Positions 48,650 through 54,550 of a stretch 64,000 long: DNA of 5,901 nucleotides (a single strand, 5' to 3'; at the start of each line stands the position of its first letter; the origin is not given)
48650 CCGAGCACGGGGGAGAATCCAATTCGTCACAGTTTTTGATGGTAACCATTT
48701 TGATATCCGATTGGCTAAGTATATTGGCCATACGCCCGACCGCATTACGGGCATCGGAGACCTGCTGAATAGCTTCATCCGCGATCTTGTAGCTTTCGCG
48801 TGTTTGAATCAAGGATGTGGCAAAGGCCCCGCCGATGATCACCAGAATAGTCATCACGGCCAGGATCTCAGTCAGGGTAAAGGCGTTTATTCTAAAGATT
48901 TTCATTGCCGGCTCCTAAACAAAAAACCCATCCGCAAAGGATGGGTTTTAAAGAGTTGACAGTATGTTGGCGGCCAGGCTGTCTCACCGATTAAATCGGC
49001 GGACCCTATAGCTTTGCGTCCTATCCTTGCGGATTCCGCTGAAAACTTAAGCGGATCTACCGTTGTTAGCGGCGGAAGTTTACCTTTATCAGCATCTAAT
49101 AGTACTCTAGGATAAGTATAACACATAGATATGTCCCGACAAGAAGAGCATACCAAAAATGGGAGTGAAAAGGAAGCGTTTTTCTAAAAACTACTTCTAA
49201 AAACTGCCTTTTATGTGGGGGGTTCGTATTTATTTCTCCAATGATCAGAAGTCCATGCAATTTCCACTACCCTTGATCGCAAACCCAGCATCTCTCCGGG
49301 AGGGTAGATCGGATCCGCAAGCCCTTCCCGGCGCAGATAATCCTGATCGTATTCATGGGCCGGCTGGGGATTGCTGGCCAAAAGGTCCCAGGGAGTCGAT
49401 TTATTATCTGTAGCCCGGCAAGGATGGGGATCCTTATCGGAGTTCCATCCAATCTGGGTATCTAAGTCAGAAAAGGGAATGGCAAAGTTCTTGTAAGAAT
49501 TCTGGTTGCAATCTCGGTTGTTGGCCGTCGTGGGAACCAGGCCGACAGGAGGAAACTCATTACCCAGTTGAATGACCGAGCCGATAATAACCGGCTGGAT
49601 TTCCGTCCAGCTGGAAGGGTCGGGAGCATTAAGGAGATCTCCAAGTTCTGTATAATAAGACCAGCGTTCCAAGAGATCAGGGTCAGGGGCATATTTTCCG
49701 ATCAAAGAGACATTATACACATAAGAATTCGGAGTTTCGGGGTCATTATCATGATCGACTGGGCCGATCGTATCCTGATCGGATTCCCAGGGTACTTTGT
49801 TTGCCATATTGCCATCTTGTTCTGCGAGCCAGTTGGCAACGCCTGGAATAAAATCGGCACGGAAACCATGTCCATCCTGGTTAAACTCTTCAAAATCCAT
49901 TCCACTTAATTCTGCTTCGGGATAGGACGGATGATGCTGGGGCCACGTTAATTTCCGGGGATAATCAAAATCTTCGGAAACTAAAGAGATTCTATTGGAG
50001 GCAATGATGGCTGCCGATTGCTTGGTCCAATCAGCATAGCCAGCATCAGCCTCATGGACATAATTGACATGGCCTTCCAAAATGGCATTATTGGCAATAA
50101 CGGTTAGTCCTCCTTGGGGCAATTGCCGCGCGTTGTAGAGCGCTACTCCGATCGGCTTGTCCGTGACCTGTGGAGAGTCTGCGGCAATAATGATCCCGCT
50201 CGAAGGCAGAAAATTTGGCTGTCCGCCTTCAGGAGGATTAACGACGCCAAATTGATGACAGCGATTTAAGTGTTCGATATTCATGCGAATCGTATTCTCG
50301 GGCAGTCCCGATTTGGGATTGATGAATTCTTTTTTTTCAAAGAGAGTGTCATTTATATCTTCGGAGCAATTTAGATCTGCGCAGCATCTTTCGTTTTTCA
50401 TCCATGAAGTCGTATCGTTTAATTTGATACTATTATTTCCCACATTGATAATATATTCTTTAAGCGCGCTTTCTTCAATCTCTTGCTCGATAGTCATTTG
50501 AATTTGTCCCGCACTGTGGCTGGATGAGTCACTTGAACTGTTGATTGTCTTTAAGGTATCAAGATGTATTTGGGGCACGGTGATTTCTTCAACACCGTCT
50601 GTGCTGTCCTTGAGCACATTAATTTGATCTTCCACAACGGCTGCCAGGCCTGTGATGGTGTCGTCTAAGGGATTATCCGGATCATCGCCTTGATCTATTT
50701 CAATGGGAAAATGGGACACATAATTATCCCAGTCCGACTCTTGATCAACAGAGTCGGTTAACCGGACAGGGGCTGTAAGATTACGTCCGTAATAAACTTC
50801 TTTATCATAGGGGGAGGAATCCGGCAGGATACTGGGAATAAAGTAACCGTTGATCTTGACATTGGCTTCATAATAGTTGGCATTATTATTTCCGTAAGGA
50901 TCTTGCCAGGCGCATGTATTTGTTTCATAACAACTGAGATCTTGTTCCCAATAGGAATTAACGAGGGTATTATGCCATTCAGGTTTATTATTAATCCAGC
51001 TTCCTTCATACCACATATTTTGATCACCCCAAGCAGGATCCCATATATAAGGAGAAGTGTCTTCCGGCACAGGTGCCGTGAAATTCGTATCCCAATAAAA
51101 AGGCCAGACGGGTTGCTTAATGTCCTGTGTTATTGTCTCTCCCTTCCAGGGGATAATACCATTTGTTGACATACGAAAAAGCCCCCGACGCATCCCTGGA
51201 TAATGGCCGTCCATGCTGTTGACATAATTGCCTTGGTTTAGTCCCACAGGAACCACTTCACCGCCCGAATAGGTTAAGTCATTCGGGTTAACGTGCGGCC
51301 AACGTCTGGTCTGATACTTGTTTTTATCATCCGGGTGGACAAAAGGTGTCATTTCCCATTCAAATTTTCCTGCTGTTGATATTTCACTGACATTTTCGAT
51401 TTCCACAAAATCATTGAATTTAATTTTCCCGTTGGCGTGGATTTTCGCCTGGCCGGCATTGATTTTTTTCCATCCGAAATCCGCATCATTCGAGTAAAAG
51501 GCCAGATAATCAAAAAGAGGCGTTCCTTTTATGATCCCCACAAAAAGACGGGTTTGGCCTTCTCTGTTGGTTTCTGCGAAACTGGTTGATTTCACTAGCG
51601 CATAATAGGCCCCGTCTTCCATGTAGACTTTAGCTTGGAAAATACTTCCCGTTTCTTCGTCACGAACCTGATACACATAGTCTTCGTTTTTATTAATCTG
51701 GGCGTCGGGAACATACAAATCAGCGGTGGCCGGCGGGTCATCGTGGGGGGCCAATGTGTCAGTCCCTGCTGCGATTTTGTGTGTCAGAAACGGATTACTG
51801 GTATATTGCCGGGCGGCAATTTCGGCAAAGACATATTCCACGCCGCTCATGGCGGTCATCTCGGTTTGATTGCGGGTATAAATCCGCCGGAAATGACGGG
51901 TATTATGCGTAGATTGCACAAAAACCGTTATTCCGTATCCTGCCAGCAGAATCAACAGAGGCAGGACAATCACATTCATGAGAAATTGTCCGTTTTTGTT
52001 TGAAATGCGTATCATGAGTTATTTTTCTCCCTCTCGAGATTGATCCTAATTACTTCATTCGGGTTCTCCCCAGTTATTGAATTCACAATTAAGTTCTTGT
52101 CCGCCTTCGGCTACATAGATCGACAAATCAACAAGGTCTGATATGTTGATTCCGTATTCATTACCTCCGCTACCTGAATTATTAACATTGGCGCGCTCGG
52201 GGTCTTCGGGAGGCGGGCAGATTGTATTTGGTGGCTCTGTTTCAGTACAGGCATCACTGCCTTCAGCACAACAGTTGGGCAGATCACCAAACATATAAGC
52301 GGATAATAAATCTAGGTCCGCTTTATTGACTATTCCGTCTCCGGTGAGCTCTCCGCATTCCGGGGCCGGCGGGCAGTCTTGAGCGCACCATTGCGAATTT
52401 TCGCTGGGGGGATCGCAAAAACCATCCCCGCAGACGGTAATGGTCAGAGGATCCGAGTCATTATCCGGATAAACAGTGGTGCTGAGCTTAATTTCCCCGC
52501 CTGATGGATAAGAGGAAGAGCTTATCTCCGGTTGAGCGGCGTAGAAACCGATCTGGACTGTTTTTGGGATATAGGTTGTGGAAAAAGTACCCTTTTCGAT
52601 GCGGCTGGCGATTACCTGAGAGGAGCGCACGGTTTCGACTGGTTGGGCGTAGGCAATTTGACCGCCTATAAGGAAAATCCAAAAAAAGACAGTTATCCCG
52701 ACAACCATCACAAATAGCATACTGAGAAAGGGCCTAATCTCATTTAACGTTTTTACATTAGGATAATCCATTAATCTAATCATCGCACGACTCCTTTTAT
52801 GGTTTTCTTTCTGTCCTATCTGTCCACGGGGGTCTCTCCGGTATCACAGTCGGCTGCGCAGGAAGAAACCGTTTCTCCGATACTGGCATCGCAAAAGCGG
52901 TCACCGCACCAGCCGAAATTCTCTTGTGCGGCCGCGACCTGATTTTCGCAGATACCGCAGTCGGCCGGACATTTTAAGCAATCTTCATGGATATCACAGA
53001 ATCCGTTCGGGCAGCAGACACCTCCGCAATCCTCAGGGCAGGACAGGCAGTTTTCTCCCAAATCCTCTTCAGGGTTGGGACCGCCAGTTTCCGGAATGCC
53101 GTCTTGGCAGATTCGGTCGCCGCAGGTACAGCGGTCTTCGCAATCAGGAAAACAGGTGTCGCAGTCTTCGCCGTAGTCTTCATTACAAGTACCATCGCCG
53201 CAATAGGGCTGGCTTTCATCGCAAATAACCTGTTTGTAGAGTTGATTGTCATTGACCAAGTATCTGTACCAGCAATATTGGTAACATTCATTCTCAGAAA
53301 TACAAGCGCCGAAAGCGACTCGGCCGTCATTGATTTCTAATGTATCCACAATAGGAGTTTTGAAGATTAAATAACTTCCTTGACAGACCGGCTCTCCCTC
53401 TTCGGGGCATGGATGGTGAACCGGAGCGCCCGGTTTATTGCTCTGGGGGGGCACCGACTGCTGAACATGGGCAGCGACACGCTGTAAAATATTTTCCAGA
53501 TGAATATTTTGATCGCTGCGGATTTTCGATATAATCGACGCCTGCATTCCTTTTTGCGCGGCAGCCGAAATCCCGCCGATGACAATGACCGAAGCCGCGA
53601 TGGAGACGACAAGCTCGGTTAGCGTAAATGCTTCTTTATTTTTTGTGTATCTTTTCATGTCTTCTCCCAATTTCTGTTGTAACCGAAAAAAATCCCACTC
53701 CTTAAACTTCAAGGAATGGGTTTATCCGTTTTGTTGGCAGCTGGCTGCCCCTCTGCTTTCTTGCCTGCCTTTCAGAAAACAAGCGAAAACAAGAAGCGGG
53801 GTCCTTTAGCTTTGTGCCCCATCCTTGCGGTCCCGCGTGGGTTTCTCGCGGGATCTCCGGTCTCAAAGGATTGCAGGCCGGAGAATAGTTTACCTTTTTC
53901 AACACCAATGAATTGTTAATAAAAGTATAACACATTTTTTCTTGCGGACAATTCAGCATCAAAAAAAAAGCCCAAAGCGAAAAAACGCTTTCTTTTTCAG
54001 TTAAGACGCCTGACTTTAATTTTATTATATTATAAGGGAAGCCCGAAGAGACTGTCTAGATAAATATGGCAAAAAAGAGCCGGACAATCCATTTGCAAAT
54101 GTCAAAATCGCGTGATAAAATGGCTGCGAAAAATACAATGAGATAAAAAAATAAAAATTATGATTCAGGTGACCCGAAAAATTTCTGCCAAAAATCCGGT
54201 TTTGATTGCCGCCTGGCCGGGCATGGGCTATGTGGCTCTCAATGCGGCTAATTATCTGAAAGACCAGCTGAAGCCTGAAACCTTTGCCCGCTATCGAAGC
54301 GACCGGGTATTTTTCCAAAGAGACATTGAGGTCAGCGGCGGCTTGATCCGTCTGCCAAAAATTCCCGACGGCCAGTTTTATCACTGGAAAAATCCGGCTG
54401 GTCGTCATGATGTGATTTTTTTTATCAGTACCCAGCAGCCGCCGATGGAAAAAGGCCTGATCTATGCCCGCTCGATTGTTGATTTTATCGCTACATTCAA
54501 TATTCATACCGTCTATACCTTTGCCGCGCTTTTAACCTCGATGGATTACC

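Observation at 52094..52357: Dockerin-like calcium-binding repeats in a non-cellulolytic context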

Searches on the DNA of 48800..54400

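Call 70: search_rna_families(source=window, start=48800, end=54400, threshold=evalue, max_evalue=1, show_alignments=2)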
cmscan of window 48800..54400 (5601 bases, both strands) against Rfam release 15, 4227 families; matches with E-value up to 1: 2.
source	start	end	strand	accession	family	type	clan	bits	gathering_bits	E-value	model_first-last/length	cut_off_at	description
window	48965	49093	-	RF03167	c-di-GMP-I-GGC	Cis-reg; riboswitch;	CL00126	34.5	59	2.1e-05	1-80/80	no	c-di-GMP-I-GGC riboswitch aptamer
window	53732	53903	-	RF03167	c-di-GMP-I-GGC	Cis-reg; riboswitch;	CL00126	31.2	59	0.00019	1-80/80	no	c-di-GMP-I-GGC riboswitch aptamer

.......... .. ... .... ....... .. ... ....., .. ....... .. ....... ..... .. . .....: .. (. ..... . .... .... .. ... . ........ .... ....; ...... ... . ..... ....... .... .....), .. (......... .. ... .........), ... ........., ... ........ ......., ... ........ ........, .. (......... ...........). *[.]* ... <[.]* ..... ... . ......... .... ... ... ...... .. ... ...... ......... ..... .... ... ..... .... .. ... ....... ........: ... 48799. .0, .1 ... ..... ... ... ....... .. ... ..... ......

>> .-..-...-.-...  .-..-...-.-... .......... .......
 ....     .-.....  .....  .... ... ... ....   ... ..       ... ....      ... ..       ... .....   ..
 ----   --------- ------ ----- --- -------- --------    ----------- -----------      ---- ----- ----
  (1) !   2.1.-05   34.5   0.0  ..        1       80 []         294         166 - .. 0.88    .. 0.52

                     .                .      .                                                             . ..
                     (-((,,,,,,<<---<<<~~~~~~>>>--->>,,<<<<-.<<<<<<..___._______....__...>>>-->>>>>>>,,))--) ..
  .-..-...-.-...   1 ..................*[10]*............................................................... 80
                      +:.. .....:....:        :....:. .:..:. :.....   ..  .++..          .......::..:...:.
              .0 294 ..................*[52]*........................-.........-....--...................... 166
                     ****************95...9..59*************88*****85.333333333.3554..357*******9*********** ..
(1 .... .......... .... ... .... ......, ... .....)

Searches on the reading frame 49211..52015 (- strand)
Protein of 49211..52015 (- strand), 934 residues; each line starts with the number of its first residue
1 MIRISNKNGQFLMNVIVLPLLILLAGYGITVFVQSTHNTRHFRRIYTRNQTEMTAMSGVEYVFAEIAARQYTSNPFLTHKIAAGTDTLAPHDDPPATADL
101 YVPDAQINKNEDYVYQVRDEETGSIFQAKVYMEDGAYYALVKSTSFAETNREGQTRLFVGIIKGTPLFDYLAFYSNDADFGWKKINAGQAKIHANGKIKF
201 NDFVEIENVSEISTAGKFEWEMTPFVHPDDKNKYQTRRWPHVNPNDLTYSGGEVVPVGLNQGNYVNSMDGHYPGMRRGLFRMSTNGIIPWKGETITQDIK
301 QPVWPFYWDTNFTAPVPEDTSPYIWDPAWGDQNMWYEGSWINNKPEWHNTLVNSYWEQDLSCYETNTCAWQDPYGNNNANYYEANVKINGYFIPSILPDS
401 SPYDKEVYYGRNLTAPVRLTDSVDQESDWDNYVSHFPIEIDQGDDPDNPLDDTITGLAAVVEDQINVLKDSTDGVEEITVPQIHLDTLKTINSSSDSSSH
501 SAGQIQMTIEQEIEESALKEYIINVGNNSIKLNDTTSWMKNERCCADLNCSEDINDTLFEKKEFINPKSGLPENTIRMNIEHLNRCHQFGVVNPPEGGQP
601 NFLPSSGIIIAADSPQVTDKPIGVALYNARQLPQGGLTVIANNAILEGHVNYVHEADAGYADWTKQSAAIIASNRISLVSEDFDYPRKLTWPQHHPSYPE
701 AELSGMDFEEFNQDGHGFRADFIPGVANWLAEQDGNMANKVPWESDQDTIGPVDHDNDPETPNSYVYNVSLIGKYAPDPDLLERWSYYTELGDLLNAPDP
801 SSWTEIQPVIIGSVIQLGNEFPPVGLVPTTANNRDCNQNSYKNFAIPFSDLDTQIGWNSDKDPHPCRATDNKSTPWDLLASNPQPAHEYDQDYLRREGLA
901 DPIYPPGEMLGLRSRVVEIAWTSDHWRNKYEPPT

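Call 4: search_protein_families(library=pfam, proteins=[window:49211-52015:-], max_evalue=1)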
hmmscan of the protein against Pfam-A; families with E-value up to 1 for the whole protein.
window:49211-52015:- (934 aa): 0 families

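Call 6: search_protein_families(library=ncbifam, proteins=[window:49211-52015:-], max_evalue=1)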
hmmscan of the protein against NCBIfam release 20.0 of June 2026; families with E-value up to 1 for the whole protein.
window:49211-52015:- (934 aa): 0 families

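Call 30: find_related_loci(query=A2, collection=genome_contigs, flank=6000)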
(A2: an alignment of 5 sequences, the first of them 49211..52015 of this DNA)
Query A2 (934 aa) in genome_contigs; peptide patterns used: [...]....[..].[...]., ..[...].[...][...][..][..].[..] (x = any residue, [..] = any of these).
53 stretches matched a pattern; 3 encode a relative of the query (tblastn E <= 1e-3); 1 distinct loci.
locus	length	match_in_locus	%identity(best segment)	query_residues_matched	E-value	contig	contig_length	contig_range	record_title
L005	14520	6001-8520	32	1-930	2e-114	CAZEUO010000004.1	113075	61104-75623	MAG TPA_asm: uncultured Planctomycetales bacterium isolate SRP178908_co1_326 genome assembly, contig: NODE_65_length_113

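Call 31: find_related_loci(query=A2, collection=metagenome_contigs, flank=5000)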
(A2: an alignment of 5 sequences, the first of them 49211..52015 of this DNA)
Query A2 (934 aa) in metagenome_contigs; peptide patterns used: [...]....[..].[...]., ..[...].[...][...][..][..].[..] (x = any residue, [..] = any of these).
56 stretches matched a pattern, but none encodes a relative of the query by tblastn (E <= 1e-3).

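Call 32: find_homologous_proteins(query=A2, max_evalue=0.001)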
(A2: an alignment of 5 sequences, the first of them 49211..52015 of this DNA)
Query A2 (5 sequences) (934 aa, profile of the alignment): 1 proteins with E <= 0.001 among 8000 candidates.
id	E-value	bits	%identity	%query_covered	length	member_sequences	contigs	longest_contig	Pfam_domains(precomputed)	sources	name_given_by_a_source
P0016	0.0e+0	1210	100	100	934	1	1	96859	-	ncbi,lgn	-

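Call 40: search_solved_structures(query=A2, max_evalue=10, show_alignments=0)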
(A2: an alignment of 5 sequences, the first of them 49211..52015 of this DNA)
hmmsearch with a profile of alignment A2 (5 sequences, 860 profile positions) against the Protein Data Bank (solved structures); distinct sequences matched with E-value up to 10: 2.
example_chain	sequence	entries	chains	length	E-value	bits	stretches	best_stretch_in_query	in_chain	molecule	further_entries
6i52_A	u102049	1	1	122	0.52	11.5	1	155-201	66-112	Replication factor A protein 3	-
3qky_A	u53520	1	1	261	0.86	10.8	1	355-431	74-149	Outer membrane assembly lipoprotein YfiO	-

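Call 62: search_protein_families(library=pfam, alignment_id=A4, max_evalue=1)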
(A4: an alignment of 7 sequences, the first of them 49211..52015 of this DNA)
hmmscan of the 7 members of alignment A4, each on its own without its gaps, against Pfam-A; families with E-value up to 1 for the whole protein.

A. member 1, window:49211-52015:- (934 aa): 0 families

B. families by the number of members that match (of 7 scanned): 2 families
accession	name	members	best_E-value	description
PF00304.26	Gamma-thionin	1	0.14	Gamma-thionin family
PF24253.1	DUF7454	1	0.91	Domain of unknown function (DUF7454)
